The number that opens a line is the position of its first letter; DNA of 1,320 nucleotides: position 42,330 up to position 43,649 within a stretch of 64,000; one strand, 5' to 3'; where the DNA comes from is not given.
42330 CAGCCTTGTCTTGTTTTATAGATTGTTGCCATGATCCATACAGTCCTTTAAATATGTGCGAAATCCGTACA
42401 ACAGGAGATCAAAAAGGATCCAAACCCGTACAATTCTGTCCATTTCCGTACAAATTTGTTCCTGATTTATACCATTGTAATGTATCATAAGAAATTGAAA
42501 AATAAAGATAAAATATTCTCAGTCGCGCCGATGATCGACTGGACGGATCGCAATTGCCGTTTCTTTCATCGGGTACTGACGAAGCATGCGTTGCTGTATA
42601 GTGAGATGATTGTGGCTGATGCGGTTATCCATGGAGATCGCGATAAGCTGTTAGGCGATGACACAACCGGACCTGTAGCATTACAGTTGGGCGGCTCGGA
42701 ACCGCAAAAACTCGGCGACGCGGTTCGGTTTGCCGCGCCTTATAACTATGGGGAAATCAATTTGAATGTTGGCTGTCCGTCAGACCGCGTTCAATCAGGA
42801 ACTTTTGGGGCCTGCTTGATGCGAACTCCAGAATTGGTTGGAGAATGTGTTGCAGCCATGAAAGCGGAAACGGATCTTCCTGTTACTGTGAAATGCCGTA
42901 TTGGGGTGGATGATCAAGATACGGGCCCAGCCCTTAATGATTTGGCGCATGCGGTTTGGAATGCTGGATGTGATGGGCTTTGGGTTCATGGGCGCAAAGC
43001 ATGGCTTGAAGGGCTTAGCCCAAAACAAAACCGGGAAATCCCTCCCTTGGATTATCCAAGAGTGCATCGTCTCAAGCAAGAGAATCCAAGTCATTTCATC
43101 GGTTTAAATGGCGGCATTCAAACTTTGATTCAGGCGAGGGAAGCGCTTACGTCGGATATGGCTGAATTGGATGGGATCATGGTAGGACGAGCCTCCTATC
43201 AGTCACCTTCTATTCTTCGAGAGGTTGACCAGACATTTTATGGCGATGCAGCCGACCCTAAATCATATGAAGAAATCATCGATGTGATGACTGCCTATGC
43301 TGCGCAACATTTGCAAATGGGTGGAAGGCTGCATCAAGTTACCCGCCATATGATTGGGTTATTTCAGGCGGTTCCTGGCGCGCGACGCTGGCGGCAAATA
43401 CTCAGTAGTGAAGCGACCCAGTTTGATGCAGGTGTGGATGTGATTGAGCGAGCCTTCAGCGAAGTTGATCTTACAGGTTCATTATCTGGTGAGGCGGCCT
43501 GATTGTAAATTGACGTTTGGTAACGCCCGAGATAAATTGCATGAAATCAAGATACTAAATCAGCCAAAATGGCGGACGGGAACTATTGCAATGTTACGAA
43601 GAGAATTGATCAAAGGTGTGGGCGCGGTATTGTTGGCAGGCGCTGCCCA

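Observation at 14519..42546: ~28-kb genomic island inserted in the 5' end of dusA, bounded by a perfect 27-bp direct repeat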

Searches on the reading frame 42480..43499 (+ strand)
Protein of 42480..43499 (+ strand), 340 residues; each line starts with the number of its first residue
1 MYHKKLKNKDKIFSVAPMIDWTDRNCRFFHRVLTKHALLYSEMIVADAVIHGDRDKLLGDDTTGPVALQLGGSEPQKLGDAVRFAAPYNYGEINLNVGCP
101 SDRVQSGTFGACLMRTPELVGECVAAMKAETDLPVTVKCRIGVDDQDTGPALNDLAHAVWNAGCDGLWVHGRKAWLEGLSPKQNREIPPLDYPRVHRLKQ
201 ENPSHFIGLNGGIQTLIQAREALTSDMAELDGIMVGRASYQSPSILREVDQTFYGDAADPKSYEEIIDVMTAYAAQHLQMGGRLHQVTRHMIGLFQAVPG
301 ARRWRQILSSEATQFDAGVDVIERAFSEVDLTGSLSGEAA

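Call 12: search_protein_families(library=pfam, proteins=[window:42480-43499:+])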
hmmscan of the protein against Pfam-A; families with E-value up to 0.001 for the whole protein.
window:42480-43499:+ (340 aa): 1 family
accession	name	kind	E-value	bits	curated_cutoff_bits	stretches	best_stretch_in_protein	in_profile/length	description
PF01207.24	Dus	-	8.3e-71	239.1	20.4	1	15-317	2-298/311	Dihydrouridine synthase (Dus)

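Call 14: find_encoding_contigs(protein=window:42480-43499:+, flank=10000, max_places=10)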
Protein window:42480-43499:+ (340 aa): 10 contigs read that carry it; 7 places shown.
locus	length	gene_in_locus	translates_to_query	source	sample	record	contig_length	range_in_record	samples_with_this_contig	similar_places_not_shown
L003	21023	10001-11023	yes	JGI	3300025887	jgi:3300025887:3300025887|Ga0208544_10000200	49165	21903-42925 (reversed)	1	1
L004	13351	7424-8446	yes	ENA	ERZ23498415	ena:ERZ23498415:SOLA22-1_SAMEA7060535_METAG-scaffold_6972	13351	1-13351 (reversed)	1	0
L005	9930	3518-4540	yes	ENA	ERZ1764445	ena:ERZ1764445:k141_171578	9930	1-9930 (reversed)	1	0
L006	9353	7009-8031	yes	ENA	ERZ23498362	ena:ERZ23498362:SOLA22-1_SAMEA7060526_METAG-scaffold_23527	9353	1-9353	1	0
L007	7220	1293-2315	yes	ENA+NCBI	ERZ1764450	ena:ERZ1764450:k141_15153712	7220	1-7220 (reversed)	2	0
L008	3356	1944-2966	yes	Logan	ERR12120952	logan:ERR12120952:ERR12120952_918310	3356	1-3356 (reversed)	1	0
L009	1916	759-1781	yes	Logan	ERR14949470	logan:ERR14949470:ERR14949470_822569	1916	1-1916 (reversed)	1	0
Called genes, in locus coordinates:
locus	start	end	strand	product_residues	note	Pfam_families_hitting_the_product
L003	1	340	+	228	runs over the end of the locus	PF12697:Abhydrolase_6, PF00975:Thioesterase (weak), PF10230:LIDHydrolase (faint), PF00561:Abhydrolase_1, PF12146:Hydrolase_4, PF20408:Abhydrolase_11 (faint)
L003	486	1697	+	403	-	PF13433:Peripla_BP_5 (faint), PF13458:Peripla_BP_6, PF01094:ANF_receptor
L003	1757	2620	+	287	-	PF02653:BPD_transp_2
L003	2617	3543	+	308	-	PF02653:BPD_transp_2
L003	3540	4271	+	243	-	PF00005:ABC_tran, PF12399:BCA_ABC_TP_C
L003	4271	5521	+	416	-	PF13476:AAA_23 (faint), PF00005:ABC_tran, PF13304:AAA_21 (faint)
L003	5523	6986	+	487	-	PF00171:Aldedh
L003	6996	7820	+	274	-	PF00106:adh_short, PF13561:adh_short_C2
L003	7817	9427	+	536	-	PF01145:Band_7, PF15975:Flot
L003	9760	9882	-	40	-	-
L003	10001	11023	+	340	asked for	PF01207:Dus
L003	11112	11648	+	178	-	PF03734:YkuD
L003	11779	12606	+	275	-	PF01925:TauE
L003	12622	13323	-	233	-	PF13650:Asp_protease_2, PF13975:gag-asp_proteas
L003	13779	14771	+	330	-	PF02277:DBI_PRT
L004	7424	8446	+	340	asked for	PF01207:Dus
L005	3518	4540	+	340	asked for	PF01207:Dus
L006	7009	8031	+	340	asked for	PF01207:Dus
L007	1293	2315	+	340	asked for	PF01207:Dus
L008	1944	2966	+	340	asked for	PF01207:Dus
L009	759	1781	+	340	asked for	PF01207:Dus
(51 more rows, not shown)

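Call 16: find_related_loci(query=window:42480-43499:+, collection=genome_contigs, flank=10000)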
Query window:42480-43499:+ (340 aa) in genome_contigs; peptide patterns used: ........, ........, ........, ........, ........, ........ (x = any residue, [..] = any of these).
248 stretches matched a pattern; 191 encode a relative of the query (tblastn E <= 1e-3); the best 80 are kept; 80 distinct loci.
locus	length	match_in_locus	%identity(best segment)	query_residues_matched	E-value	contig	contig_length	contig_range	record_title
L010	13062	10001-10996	67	1-331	2e-154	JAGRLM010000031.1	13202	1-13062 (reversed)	MAG: Nitratireductor sp. isolate HKST-UBA65 2010_23399, whole genome shotgun sequence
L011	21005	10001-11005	66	1-334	2e-148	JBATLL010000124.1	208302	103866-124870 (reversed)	MAG: Rhizobiaceae bacterium isolate MFD10474_ilm_asm_bin6 k127_154789, whole genome shotgun sequence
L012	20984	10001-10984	66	3-333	2e-146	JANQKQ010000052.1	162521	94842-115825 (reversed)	MAG: Rhizobiaceae bacterium isolate PL25a_bin.161 k99_2618331, whole genome shotgun sequence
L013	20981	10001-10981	63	1-330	2e-142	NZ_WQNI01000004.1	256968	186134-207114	Chelativorans alearense strain UJN715 scaffold4.1-size256968, whole genome shotgun sequence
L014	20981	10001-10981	65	1-330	4e-139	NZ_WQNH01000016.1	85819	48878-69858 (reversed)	Chelativorans xinjiangense strain lm93 scaffold16.1-size85819, whole genome shotgun sequence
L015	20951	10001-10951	62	13-332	3e-135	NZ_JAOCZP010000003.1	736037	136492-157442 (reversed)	Chelativorans salis strain EGI FJ00035 NODE_3_length_736037_cov_161.816271, whole genome shotgun sequence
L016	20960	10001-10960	61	5-329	3e-126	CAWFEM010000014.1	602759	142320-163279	MAG: uncultured Alphaproteobacteria bacterium isolate MFD05684.bin.1.323 genome assembly, contig: contig_29576, whole ge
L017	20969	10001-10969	57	4-329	2e-122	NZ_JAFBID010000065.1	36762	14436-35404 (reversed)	Microvirga arabica strain SV2184P NODE_65_length_36762_cov_19.539158, whole genome shotgun sequence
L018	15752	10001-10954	57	9-329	9e-122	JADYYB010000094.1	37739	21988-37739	MAG: Bauldia sp. isolate SJ509 c_000000403527, whole genome shotgun sequence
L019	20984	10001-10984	58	4-335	2e-119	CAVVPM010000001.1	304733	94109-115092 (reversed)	MAG: uncultured Alphaproteobacteria bacterium isolate MFD02416.bin.2.84 genome assembly, contig: contig_100325, whole ge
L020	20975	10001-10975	54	12-339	2e-118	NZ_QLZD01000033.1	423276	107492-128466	Candidatus Tokpelaia sp. strain RhiAcro1 isolate RhiAcro1_RAo1 NODE_1_length_423276_cov_111.83_ID_1, whole genome shotgu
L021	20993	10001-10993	56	4-340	2e-118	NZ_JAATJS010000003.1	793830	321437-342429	Microvirga terricola strain c23x22 contig3, whole genome shotgun sequence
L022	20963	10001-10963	56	6-329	7e-118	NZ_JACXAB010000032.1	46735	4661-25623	Microvirga sp. strain BT688 NODE_32_length_46735_cov_24.927236, whole genome shotgun sequence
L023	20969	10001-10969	56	4-329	5e-118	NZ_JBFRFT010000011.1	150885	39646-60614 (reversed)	Microvirga sp. 2TAF3 SCAFFOLD_10, whole genome shotgun sequence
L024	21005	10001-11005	54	4-340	4e-117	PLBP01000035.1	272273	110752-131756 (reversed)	MAG: Hyphomicrobiales bacterium isolate palsa_905 73.20111000_P3M.64_contig_590, whole genome shotgun sequence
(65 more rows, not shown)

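Call 20: find_homologous_proteins(query=window:42480-43499:+, max_evalue=1e-60)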
Query window:42480-43499:+ (340 aa): 7984 proteins with E <= 1e-60 among 8000 candidates; the best 120 are listed.
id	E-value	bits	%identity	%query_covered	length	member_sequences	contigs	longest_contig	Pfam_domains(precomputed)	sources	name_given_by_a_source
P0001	1.6e-224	762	97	100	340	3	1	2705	PF01207.24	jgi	jgi:tRNA-dihydrouridine synthase A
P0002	2.6e-188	643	82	100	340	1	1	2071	PF01207.24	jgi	jgi:tRNA-dihydrouridine synthase A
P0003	1.3e-169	582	75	100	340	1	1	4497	PF01207.24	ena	-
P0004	2.2e-164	565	73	100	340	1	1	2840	PF01207.24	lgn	-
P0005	3.9e-158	544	69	97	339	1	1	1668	PF01207.24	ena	-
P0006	9.5e-158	543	72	97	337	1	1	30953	PF01207.24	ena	-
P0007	1.0e-155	536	74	93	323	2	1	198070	PF01207.24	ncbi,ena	-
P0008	2.5e-154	532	69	97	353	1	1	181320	PF01207.24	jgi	jgi:tRNA-dihydrouridine synthase A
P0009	8.8e-154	530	69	97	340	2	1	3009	PF01207.24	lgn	-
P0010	6.1e-153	527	69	92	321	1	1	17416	PF01207.24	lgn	-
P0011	3.9e-152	524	68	97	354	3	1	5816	PF01207.24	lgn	-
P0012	1.3e-151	523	69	99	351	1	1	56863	PF01207.24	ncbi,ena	-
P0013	8.2e-151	520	67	97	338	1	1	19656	PF01207.24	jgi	-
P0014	1.5e-150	519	69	95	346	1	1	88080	PF01207.24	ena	-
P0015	3.8e-150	518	68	98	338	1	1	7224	PF01207.24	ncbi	ncbi:MAG: tRNA dihydrouridine(20/20a) synthase DusA [Rhizobiaceae bacterium]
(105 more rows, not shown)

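Call 21: find_encoding_contigs(protein=P0001, flank=10000, max_places=4)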
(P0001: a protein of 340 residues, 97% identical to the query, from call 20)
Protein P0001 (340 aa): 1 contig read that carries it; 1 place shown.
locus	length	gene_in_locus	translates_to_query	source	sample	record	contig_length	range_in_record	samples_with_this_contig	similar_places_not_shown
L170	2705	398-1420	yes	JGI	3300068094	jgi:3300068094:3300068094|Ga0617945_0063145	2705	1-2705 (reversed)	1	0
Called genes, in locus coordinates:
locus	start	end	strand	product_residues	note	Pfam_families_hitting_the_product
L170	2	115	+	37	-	?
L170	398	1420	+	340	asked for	PF01207:Dus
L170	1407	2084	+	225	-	PF03734:YkuD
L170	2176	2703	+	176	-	?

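Call 22: find_encoding_contigs(protein=P0002, flank=10000, max_places=4)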
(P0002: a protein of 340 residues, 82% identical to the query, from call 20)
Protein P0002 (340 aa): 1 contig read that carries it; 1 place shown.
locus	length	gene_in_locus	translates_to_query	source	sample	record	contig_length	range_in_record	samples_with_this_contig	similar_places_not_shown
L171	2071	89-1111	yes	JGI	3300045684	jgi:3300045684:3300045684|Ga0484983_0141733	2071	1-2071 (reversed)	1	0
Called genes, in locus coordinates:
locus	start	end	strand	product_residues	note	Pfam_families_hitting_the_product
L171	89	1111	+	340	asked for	PF01207:Dus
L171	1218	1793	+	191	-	PF03734:YkuD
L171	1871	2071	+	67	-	?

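Call 23: find_encoding_contigs(protein=P0003, flank=10000, max_places=4)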
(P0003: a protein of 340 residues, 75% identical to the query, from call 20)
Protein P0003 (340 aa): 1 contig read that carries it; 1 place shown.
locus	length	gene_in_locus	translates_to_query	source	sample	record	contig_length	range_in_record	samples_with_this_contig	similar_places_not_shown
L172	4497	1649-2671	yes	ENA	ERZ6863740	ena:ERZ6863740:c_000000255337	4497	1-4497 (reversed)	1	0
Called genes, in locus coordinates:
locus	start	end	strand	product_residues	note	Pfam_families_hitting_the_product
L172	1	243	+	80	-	?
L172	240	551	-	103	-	PF12840:HTH_20, PF01022:HTH_5, PF13412:HTH_24 (weak)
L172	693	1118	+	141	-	-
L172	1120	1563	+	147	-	PF20398:DUF6691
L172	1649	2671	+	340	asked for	PF01207:Dus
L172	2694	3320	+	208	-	PF03734:YkuD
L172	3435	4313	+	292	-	PF01925:TauE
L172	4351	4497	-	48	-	?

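Call 24: find_encoding_contigs(protein=P0007, flank=10000, max_places=4)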
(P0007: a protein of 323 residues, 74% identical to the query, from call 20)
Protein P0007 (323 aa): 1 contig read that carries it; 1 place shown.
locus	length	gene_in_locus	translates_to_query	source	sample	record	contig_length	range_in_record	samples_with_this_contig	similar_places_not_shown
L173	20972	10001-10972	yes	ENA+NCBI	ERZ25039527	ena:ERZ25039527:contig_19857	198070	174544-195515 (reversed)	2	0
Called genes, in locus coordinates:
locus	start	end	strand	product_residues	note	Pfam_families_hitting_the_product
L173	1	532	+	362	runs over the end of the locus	PF05107:Cas_Cas7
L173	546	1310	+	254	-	PF09704:Cas_Cas5d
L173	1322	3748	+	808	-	PF18019:Cas3_HD, PF00270:DEAD (weak), PF04851:ResIII, PF00271:Helicase_C (weak), PF22590:Cas3-like_C_2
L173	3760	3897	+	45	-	-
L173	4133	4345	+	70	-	PF07927:HicA_toxin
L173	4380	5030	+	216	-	PF17955:Cas6b_N, PF17262:Cas6b_C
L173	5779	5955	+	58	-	-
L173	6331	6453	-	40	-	-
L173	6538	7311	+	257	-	PF22725:GFO_IDH_MocA_C3, PF02894:GFO_IDH_MocA_C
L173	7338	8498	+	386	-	PF01408:GFO_IDH_MocA, PF22725:GFO_IDH_MocA_C3, PF02894:GFO_IDH_MocA_C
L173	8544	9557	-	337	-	PF00356:LacI, PF00440:TetR_N (faint), PF00532:Peripla_BP_1, PF13407:Peripla_BP_4, PF13377:Peripla_BP_3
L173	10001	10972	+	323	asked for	PF01207:Dus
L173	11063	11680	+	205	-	PF03734:YkuD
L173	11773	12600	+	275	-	PF01925:TauE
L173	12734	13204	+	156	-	PF00226:DnaJ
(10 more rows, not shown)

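Call 53: search_protein_families(library=ncbifam, proteins=[L014:8835-9881:-], max_evalue=0.00001)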
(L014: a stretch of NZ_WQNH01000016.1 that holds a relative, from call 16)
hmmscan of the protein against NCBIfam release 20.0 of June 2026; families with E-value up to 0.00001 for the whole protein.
L014:8835-9881:- (349 aa): 4 families
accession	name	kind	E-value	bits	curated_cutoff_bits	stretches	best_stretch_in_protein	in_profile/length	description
NF040815.2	recomb_XerA_Arch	equivalog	4.7e-15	55.9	220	1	168-342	94-261/263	site-specific tyrosine recombinase/integron integrase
TIGR02225.1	recomb_XerD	equivalog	2.1e-08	33.8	329.6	0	95-235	37-168/290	site-specific tyrosine recombinase XerD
TIGR02224.1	recomb_XerC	equivalog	2.7e-08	33.5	335.15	1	83-342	28-284/295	tyrosine recombinase XerC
NF001399.0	PRK00283.1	subfamily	5e-07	29.2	279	0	95-228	47-171/300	tyrosine recombinase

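Call 61: list_cluster_members(proteins=[window:42480-43499:+, window:12998-14443:+, window:27811-29214:+, window:40296-41903:+, window:15136-16737:-])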
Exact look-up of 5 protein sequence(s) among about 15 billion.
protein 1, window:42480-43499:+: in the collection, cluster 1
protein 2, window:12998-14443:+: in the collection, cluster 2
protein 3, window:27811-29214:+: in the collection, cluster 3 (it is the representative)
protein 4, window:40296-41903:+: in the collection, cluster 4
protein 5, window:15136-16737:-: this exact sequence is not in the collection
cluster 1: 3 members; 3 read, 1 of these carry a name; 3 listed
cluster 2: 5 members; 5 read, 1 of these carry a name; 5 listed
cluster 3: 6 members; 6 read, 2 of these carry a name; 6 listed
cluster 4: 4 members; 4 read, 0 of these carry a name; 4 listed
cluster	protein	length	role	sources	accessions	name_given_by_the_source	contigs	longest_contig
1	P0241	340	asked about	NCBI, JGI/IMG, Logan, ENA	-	-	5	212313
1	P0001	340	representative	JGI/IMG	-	tRNA-dihydrouridine synthase A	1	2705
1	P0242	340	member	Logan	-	-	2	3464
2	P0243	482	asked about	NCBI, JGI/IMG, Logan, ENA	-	-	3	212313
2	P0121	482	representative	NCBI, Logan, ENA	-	-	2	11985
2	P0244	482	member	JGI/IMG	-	amidase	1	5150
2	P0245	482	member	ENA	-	-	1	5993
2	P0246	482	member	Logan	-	-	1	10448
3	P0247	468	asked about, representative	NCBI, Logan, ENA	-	-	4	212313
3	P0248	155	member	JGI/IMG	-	vanillate/3-O-methylgallate O-demethylase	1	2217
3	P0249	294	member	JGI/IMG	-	vanillate/3-O-methylgallate O-demethylase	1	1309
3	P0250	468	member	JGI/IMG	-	-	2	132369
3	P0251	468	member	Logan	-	-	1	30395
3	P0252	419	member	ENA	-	-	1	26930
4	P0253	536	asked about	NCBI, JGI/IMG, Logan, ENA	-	-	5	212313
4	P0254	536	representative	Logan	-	-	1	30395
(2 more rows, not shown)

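Call 63: find_encoding_contigs(protein=P0246, flank=10000, max_places=4)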
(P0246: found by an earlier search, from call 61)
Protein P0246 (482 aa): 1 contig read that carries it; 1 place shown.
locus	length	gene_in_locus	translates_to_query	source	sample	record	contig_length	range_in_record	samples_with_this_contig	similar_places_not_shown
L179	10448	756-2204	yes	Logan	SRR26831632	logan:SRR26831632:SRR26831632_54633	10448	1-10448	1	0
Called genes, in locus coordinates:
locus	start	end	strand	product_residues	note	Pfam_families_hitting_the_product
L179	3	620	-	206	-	?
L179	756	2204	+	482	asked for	PF01425:Amidase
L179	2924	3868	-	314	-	PF13417:GST_N_3, PF13409:GST_N_2, PF13410:GST_C_2 (weak)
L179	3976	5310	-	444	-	PF01408:GFO_IDH_MocA (faint), PF03447:NAD_binding_3, PF21135:DRL_cat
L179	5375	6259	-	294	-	PF01488:Shikimate_DH (weak), PF02826:2-Hacid_dh_C, PF03446:NAD_binding_2, PF03807:F420_oxidored, PF14833:NAD_binding_11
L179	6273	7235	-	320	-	PF00389:2-Hacid_dh, PF03446:NAD_binding_2 (faint), PF02826:2-Hacid_dh_C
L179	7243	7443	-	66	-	-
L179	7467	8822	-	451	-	PF01425:Amidase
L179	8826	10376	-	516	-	PF06808:DctM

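Call 64: find_encoding_contigs(protein=P0254, flank=10000, max_places=4)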
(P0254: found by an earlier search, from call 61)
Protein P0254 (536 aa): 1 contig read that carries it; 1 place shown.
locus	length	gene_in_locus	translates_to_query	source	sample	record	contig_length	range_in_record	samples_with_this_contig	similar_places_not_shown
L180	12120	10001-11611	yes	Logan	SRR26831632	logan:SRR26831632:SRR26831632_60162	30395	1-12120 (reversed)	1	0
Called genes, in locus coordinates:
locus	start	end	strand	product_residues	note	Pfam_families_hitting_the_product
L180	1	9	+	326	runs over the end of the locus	PF03480:DctP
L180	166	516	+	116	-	PF04290:DctQ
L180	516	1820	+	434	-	PF06808:DctM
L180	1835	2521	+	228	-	PF12697:Abhydrolase_6, PF00975:Thioesterase (weak), PF10230:LIDHydrolase (faint), PF00561:Abhydrolase_1, PF12146:Hydrolase_4, PF20408:Abhydrolase_11 (faint)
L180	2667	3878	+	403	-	PF13433:Peripla_BP_5 (faint), PF13458:Peripla_BP_6, PF01094:ANF_receptor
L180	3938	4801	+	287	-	PF02653:BPD_transp_2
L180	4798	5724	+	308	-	PF02653:BPD_transp_2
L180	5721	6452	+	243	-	PF00005:ABC_tran, PF12399:BCA_ABC_TP_C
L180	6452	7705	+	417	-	PF13476:AAA_23 (weak), PF00005:ABC_tran, PF13304:AAA_21 (faint)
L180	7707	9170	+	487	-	PF00171:Aldedh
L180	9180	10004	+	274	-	PF00106:adh_short, PF13561:adh_short_C2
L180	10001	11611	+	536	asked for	PF01145:Band_7, PF15975:Flot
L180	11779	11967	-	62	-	-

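Call 68: find_encoding_contigs(protein=P0251, flank=10000, max_places=3)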
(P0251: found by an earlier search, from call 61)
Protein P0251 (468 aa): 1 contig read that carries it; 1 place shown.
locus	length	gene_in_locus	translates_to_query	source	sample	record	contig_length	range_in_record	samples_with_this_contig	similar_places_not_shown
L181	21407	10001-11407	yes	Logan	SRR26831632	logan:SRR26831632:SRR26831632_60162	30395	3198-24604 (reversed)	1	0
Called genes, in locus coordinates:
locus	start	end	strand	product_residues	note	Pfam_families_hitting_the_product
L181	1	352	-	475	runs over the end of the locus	PF00171:Aldedh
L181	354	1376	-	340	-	PF04909:Amidohydro_2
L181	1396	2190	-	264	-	PF08279:HTH_11, PF09339:HTH_IclR, PF01614:IclR_C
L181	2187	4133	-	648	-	PF06808:DctM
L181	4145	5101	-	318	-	PF16868:NMT1_3, PF09084:NMT1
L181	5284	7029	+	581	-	PF02776:TPP_enzyme_N, PF00205:TPP_enzyme_M, PF02775:TPP_enzyme_C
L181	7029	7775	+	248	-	PF01925:TauE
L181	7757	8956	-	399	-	PF07690:MFS_1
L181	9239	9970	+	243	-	PF00392:GntR, PF07729:FCD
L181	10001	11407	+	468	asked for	PF01571:GCV_T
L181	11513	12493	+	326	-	PF03480:DctP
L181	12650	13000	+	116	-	PF04290:DctQ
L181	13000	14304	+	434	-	PF06808:DctM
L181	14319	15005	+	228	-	PF12697:Abhydrolase_6, PF00975:Thioesterase (weak), PF10230:LIDHydrolase (faint), PF00561:Abhydrolase_1, PF12146:Hydrolase_4, PF20408:Abhydrolase_11 (faint)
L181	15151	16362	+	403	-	PF13433:Peripla_BP_5 (faint), PF13458:Peripla_BP_6, PF01094:ANF_receptor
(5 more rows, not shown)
